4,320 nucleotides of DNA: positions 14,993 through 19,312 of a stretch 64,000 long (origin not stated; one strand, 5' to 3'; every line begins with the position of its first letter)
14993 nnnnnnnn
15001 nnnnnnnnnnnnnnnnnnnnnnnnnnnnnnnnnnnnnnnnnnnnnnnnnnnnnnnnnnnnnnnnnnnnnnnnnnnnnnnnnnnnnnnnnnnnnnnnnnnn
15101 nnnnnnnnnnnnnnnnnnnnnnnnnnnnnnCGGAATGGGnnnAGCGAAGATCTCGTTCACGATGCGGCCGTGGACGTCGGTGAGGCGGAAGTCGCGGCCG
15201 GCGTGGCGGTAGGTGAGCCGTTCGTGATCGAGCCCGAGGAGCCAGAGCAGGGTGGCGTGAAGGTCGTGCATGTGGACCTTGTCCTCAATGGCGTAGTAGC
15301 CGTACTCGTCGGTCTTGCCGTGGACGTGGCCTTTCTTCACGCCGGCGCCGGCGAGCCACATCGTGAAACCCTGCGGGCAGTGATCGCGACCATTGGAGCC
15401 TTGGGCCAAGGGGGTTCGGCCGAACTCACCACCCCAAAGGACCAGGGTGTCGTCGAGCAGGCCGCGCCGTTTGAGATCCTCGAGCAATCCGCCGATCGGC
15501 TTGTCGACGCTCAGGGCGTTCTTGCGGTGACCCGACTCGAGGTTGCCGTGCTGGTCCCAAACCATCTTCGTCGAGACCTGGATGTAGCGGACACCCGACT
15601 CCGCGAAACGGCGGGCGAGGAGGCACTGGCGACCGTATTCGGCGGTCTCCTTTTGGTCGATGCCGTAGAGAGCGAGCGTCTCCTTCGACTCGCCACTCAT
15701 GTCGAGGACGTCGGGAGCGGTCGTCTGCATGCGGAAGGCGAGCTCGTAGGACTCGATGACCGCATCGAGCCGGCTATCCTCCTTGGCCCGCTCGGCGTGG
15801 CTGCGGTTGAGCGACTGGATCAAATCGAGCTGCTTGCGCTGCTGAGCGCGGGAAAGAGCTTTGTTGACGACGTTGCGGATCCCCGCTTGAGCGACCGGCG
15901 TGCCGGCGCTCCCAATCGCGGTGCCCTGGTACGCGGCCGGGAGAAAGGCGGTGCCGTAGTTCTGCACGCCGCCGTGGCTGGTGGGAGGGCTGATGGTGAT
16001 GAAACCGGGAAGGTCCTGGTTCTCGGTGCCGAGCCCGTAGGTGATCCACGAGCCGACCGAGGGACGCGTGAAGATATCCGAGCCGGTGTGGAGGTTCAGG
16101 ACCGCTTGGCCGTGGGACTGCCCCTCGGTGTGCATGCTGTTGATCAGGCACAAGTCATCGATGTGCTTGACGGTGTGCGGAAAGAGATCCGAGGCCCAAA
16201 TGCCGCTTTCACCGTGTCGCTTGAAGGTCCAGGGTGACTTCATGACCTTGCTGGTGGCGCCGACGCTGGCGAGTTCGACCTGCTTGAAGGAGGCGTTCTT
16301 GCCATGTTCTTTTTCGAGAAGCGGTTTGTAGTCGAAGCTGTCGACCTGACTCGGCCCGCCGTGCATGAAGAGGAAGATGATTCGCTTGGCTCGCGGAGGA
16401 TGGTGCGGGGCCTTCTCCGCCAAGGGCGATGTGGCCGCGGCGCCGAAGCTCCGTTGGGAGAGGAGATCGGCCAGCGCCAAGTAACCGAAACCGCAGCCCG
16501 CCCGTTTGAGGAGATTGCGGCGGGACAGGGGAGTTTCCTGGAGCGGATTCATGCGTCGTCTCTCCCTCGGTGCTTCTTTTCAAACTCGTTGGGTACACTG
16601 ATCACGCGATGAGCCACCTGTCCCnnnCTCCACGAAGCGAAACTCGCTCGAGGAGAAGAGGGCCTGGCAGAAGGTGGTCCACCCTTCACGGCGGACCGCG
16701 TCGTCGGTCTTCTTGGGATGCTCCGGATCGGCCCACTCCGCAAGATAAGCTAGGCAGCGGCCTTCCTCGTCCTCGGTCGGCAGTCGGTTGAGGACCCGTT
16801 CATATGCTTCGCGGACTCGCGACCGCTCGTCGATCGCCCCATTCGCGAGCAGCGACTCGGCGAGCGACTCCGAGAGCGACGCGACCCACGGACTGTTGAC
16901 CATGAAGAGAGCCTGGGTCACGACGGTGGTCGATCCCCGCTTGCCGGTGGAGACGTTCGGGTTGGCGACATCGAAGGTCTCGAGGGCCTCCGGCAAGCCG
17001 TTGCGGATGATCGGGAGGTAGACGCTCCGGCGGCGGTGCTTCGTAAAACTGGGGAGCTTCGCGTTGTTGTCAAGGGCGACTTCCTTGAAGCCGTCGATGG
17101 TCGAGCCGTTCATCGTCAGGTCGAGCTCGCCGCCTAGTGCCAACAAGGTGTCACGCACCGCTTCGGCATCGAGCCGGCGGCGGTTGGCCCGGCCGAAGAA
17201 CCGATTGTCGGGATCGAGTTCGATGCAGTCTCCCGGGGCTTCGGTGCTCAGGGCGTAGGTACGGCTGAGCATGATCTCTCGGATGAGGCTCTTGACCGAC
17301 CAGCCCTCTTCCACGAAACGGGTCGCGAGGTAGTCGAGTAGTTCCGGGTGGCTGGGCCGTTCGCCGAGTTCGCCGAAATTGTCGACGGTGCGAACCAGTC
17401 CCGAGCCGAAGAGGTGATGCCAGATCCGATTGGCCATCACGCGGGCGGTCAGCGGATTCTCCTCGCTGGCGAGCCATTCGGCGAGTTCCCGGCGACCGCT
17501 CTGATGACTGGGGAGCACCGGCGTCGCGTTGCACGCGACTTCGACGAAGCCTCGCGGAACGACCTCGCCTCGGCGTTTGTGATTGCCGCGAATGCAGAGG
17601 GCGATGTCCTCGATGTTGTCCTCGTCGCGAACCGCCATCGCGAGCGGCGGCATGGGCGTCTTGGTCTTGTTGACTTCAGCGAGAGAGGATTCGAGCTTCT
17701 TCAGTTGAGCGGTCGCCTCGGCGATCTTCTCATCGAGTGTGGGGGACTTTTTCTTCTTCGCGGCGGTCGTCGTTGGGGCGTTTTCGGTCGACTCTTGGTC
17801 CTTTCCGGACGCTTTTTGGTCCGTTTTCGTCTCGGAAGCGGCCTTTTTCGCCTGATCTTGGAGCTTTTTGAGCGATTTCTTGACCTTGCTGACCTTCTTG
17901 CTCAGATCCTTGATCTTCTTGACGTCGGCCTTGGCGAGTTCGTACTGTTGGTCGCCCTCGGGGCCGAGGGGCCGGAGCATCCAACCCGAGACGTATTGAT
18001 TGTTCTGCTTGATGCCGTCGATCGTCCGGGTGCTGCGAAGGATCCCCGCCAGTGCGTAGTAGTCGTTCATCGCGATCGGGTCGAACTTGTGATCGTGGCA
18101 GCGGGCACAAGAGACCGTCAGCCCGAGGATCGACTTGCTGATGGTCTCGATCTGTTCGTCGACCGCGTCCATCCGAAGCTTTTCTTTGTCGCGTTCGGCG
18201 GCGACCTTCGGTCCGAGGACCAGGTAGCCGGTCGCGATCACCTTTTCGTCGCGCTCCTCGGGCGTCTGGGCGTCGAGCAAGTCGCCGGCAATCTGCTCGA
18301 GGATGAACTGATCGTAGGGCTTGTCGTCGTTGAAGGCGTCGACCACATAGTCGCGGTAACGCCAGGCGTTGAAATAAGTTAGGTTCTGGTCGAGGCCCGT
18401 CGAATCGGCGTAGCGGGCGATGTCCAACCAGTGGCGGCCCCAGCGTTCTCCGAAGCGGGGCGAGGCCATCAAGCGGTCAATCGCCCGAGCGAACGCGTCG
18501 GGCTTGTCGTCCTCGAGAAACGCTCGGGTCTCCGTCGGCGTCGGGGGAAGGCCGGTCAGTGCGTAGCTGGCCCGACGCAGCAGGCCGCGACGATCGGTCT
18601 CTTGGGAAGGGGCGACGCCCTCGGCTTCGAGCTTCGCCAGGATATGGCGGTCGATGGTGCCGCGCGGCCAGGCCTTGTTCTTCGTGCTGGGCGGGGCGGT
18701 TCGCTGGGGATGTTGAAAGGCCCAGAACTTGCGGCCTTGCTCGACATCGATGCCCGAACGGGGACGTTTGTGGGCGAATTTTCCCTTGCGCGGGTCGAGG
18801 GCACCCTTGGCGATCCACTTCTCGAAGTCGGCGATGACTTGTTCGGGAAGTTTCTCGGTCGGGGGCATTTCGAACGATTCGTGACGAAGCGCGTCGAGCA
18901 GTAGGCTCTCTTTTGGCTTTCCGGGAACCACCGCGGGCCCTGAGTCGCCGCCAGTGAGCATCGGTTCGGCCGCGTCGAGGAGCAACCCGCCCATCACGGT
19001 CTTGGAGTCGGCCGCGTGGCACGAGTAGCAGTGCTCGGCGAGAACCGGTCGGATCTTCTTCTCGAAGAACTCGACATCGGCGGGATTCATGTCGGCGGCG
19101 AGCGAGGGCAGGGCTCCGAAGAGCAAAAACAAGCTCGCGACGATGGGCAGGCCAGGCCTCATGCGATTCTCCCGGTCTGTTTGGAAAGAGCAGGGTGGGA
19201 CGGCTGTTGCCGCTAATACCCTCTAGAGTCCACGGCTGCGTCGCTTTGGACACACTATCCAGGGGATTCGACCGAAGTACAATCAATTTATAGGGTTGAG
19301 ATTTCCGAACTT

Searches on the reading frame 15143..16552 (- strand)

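Call 30: search_protein_families(library=pfam, proteins=[window:15143-16552:-], max_evalue=0.0001)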
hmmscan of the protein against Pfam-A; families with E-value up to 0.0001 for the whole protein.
window:15143-16552:- (470 aa): 1 family
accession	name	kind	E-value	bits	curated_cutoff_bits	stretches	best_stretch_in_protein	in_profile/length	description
PF07394.17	DUF1501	-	2.8e-150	501.3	27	1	55-469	1-390/390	Protein of unknown function (DUF1501)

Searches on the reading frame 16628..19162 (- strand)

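Call 30: search_protein_families(library=pfam, proteins=[window:16628-19162:-], max_evalue=0.0001)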
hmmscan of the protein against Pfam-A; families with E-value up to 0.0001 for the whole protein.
window:16628-19162:- (845 aa): 3 families
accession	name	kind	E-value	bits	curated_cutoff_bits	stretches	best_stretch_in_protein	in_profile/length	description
PF07587.16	PSD1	-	3.5e-86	289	28.5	1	556-806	1-243/244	Protein of unknown function (DUF1553)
PF07583.16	PSCyt2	-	6.5e-81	271.7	29.8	1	170-379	2-208/209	Protein of unknown function (DUF1549)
PF07635.16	PSCyt1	-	1.6e-14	54.7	22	1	45-103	1-59/59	Planctomycete cytochrome C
